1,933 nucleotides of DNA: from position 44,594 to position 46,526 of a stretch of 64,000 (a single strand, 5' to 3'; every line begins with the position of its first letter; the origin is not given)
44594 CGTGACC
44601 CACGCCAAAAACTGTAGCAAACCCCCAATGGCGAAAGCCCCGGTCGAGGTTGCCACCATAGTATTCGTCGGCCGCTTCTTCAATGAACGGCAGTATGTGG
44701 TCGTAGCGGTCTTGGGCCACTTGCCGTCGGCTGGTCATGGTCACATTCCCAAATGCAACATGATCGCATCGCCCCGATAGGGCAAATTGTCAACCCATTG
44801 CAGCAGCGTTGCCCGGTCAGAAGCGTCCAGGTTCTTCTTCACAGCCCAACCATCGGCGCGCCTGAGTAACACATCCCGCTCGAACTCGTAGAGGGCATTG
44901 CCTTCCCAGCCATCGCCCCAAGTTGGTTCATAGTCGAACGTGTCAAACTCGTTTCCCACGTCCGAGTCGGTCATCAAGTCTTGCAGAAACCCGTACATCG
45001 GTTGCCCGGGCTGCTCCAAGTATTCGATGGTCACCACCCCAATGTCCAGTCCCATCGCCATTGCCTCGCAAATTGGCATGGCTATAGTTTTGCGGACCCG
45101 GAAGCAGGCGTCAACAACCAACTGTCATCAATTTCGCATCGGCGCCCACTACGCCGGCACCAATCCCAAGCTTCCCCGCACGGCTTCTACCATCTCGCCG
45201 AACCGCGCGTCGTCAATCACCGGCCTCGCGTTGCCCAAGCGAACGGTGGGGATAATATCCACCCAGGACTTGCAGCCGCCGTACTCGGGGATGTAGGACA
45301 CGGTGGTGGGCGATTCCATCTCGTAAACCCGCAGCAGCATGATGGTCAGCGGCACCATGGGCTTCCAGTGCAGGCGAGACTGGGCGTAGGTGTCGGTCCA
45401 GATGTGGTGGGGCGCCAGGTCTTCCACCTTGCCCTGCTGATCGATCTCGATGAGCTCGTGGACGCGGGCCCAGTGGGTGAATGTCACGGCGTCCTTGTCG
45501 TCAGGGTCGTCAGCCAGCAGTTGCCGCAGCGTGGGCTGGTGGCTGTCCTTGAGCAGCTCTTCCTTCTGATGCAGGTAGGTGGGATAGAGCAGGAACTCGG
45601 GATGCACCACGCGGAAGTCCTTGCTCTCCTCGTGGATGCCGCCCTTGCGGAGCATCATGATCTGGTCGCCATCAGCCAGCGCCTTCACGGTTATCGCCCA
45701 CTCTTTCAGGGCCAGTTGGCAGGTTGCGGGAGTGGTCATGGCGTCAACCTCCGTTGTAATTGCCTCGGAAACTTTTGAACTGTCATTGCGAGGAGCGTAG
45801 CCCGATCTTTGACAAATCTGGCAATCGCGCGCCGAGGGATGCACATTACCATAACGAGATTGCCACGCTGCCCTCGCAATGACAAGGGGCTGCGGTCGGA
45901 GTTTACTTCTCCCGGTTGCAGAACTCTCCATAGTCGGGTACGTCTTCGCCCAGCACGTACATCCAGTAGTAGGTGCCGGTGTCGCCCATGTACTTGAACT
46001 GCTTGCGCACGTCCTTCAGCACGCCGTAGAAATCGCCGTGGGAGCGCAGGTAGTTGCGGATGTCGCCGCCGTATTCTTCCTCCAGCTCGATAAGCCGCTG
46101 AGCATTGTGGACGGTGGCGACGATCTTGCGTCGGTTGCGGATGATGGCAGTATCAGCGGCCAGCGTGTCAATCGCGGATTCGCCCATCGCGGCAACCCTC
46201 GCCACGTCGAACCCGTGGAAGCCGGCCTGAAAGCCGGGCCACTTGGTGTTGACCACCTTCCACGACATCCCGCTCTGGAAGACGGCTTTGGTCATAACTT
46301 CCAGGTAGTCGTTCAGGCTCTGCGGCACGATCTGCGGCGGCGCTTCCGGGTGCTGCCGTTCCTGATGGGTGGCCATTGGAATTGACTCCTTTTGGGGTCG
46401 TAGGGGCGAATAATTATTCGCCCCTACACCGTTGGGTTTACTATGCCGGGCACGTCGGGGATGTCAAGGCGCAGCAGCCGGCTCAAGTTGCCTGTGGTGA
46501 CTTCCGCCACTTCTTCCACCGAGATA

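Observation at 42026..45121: Translationally coupled four-gene operon built around an AIPR abortive-infection protein with three unknown small proteins, the strongest candidate for an undescribed defence system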

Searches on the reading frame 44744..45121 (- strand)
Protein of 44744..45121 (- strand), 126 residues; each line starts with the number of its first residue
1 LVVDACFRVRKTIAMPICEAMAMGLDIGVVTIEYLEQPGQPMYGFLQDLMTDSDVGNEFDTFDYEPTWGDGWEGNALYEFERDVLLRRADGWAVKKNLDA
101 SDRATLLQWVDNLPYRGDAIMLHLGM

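Call 3: search_protein_families(library=pfam, proteins=[window:44744-45121:-], max_evalue=0.1)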
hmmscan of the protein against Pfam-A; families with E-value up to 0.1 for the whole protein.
window:44744-45121:- (126 aa): 0 families

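Call 4: search_protein_families(library=padloc, proteins=[window:44744-45121:-], max_evalue=0.1)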
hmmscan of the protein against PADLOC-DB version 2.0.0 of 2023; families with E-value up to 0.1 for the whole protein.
window:44744-45121:- (126 aa): 0 families

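Call 5: search_protein_families(library=ncbifam, proteins=[window:44744-45121:-], max_evalue=0.1)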
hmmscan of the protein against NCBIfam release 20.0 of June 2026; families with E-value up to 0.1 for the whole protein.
window:44744-45121:- (126 aa): 0 families

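Call 6: search_protein_families(library=phrogs, proteins=[window:44744-45121:-], max_evalue=0.1)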
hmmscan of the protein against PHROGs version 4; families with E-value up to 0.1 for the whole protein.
window:44744-45121:- (126 aa): 1 family
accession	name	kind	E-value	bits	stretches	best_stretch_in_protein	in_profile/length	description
phrog_7156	-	unknown function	0.077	14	0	12-38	11-33/43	-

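Call 17: find_homologous_proteins(query=window:44744-45121:-, max_evalue=0.001)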
Query window:44744-45121:- (126 aa): 45 proteins with E <= 0.001 among 47 candidates.
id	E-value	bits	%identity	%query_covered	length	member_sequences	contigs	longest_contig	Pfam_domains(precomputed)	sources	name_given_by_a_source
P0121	2.7e-64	233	99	83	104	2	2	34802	-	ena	-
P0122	2.1e-56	207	85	82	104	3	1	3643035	-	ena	-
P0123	7.0e-55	202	85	83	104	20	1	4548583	-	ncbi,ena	-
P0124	1.7e-54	201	84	82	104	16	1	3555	-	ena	-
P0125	1.5e-53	198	84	83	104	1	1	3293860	-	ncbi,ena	-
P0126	1.2e-52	195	82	83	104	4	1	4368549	-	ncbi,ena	-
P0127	5.6e-52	193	82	82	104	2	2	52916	-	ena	-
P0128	6.6e-52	193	81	82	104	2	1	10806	-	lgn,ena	-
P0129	2.8e-51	191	81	83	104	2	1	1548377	-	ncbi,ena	-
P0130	6.0e-51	190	80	82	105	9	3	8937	-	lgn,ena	-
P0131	1.1e-50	189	81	82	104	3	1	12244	-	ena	-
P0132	3.9e-50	187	77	83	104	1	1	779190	-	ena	-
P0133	3.5e-49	184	78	83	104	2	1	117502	-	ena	-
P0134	1.4e-48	182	76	83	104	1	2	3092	-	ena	-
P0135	1.0e-47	179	77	83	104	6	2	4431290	-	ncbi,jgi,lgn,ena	-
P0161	2.4e-26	110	54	83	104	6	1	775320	-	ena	-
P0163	3.2e-23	100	50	82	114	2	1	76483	-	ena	-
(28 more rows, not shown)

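Call 22: search_solved_structures(query=A2, max_evalue=10)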
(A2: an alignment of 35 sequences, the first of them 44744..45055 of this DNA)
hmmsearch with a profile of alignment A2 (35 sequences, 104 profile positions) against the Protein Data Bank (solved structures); distinct sequences matched with E-value up to 10: 0.

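Call 44: predict_structure(alignment_id=A2)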
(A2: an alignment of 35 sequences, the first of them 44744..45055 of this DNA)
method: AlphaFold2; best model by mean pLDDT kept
length: 104 residues; sequences in the alignment: 35
mean_pLDDT: 86.3   pTM: 0.80
mean pLDDT of the five models: 86.3, 85.8, 83.4, 83.3, 82.1
residues with pLDDT >= 90: 42; 70-90: 57; 50-70: 5; < 50: 0
segments of 3 or more residues with pLDDT < 50: none
pLDDT, mean of each block of 10 residues (from residue 1): 73 89 93 81 80 87 93 96 95 78 81
secondary structure, 60 per line:
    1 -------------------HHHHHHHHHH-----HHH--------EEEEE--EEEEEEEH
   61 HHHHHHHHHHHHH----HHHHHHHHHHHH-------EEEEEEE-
elements in order: H20-29 E46-50 E53-59 H60-73 H78-89 E97-103

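Call 47: fold_search(model_id=the predicted structure, library=pdb)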
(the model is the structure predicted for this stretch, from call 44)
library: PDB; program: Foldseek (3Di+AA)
matches with E <= 10: 98; with E <= 0.001: 0
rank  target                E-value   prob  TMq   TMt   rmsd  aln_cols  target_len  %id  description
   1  3r5a_A                8.7e-02  0.63  0.33  0.15   5.1        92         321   14  Pseudomonas aeruginosa DapD (PA3666) in complex with D-2-aminopimelate (released 2012-01-25)
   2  3r5a_B                1.4e-01  0.47  0.32  0.15   5.9        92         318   15  Pseudomonas aeruginosa DapD (PA3666) in complex with D-2-aminopimelate (released 2012-01-25)
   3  3r5a_C                1.6e-01  0.51  0.33  0.15   5.0        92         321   14  Pseudomonas aeruginosa DapD (PA3666) in complex with D-2-aminopimelate (released 2012-01-25)
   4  3r5c_C                2.2e-01  0.41  0.33  0.14   5.3        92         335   14  Pseudomonas aeruginosa DapD (PA3666) in complex with CoA and succinate (released 2012-01-25)
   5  3r5b_E                2.4e-01  0.38  0.32  0.14   5.8        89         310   15  Pseudomonas aeruginosa DapD (PA3666) in complex with L-2-aminopimelate (released 2012-01-25)
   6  3r5d_A                2.8e-01  0.33  0.32  0.14   6.0        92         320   15  Pseudomonas aeruginosa DapD (PA3666) apoprotein (released 2012-01-25)
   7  1i3p                  3.9e-01  0.33  0.35  0.16  16.6        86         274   13  THE 3.1 ANGSTROM RESOLUTION CRYSTAL STRUCTURE OF A MUTATED BACULOVIRUS P35 AFTER CASPASE CLEAVAGE (released 2001-10-24)
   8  1i3s_C                4.7e-01  0.25  0.35  0.15  17.8        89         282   15  THE 2.7 ANGSTROM RESOLUTION CRYSTAL STRUCTURE OF A MUTATED BACULOVIRUS P35 AFTER CASPASE CLEAVAGE (released 2001-10-24)
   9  1i3s_B                5.3e-01  0.23  0.35  0.16  17.9        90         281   12  THE 2.7 ANGSTROM RESOLUTION CRYSTAL STRUCTURE OF A MUTATED BACULOVIRUS P35 AFTER CASPASE CLEAVAGE (released 2001-10-24)
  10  1i3s_A                7.7e-01  0.18  0.34  0.15  18.9        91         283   14  THE 2.7 ANGSTROM RESOLUTION CRYSTAL STRUCTURE OF A MUTATED BACULOVIRUS P35 AFTER CASPASE CLEAVAGE (released 2001-10-24)
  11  7c5z_A                1.3e+00  0.08  0.21  0.25   8.9        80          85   15  Crystal structure of spring viremia of carp virus phosphoprotein central domain (released 2020-08-05)
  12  6kun_A                1.4e+00  0.10  0.25  0.14   7.1        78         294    5  Crystal structure of dioxygenase for auxin oxidation (DAO) in rice (released 2020-05-13)
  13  6mrs                  2.3e+00  0.09  0.31  0.38   7.4        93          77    6  De novo designed protein Peak6 (released 2019-06-12)
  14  2glz_B                2.5e+00  0.06  0.18  0.13  10.4        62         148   10  Crystal structure of a formylmethanofuran dehydrogenase subunit e-like protein (dhaf_2992) from desulfitobacterium haf (released 2006-04-18)
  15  8pog_A                2.8e+00  0.06  0.28  0.21   8.7       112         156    8  Cryo-EM structure of Enterobacter sp. 638 BcsD (released 2023-12-20)
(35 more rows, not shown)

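Call 62: find_encoding_contigs(protein=P0163, flank=5000, max_places=3)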
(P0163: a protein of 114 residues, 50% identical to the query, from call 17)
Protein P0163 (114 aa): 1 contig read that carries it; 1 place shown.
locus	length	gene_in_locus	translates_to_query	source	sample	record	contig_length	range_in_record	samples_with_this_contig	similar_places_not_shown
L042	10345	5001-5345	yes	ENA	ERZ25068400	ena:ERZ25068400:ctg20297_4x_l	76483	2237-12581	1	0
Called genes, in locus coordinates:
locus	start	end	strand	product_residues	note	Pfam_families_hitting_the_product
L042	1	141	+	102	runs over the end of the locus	-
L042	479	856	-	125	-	-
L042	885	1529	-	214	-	-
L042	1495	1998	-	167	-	PF07690:MFS_1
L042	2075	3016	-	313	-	PF07161:LppX_LprAFG (weak)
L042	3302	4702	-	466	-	PF26550:Tricorn_2nd (faint), PF07676:PD40 (faint), PF25174:Beta-prop_THOC3 (faint), PF26549:Tricorn_N (faint)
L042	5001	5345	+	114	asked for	-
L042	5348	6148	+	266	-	-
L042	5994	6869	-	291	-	-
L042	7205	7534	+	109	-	-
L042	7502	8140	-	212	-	-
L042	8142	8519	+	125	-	PF00248:Aldo_ket_red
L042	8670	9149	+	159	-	PF00248:Aldo_ket_red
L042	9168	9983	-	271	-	PF08704:GCD14, PF01135:PCMT (faint)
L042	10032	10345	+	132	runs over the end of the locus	PF09969:DUF2203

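Call 63: find_encoding_contigs(protein=P0161, flank=5000, max_places=3)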
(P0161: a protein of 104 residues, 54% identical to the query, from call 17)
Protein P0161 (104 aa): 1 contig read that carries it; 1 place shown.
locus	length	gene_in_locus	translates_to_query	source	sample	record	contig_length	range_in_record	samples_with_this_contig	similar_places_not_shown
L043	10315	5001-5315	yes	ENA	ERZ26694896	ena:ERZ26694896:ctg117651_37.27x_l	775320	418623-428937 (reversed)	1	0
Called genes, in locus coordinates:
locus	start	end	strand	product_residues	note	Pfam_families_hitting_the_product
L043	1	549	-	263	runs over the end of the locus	PF00005:ABC_tran, PF02463:SMC_N (faint)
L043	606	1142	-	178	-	-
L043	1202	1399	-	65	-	-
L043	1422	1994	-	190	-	-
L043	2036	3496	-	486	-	PF19295:SufBD_N, PF01458:SUFBD_core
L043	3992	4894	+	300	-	PF01026:TatD_DNase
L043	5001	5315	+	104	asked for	-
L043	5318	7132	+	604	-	PF10592:AIPR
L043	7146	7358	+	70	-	-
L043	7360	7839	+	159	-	-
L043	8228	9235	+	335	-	PF00248:Aldo_ket_red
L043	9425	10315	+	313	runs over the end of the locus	PF01156:IU_nuc_hydro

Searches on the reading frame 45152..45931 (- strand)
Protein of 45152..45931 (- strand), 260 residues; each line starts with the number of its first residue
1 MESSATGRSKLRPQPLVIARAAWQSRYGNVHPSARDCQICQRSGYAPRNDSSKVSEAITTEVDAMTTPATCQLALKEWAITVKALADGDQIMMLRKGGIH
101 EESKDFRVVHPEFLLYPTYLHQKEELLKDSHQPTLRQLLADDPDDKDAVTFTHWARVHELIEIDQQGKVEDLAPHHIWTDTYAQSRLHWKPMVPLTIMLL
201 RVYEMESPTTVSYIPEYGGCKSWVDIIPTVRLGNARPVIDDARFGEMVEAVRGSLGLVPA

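Call 3: search_protein_families(library=pfam, proteins=[window:45152-45931:-], max_evalue=0.1)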
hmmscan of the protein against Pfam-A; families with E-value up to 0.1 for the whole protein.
window:45152-45931:- (260 aa): 1 family
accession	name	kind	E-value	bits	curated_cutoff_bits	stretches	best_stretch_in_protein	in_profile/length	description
PF08819.17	DUF1802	-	8.3e-59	198.8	25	1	74-249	1-173/174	Domain of unknown function (DUF1802)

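Call 4: search_protein_families(library=padloc, proteins=[window:45152-45931:-], max_evalue=0.1)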
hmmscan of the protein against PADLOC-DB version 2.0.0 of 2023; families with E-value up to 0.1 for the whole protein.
window:45152-45931:- (260 aa): 0 families

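Call 5: search_protein_families(library=ncbifam, proteins=[window:45152-45931:-], max_evalue=0.1)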
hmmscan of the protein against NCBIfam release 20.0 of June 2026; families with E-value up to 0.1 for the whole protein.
window:45152-45931:- (260 aa): 0 families

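Call 6: search_protein_families(library=phrogs, proteins=[window:45152-45931:-], max_evalue=0.1)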
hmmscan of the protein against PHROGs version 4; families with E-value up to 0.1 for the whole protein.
window:45152-45931:- (260 aa): 0 families

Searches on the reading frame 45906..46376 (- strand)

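Call 3: search_protein_families(library=pfam, proteins=[window:45906-46376:-], max_evalue=0.1)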
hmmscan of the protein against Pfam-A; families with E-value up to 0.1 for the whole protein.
window:45906-46376:- (157 aa): 1 family
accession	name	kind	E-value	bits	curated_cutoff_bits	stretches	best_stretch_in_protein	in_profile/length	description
PF03352.18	Adenine_glyco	-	6.6e-21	75.4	25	1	25-113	27-114/177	Methyladenine glycosylase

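Call 4: search_protein_families(library=padloc, proteins=[window:45906-46376:-], max_evalue=0.1)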
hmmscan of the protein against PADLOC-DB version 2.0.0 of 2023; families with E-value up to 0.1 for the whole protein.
window:45906-46376:- (157 aa): 1 family
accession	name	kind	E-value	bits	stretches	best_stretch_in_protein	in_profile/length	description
PDLC00910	OGG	-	0.0074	14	1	23-97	45-117/215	OGG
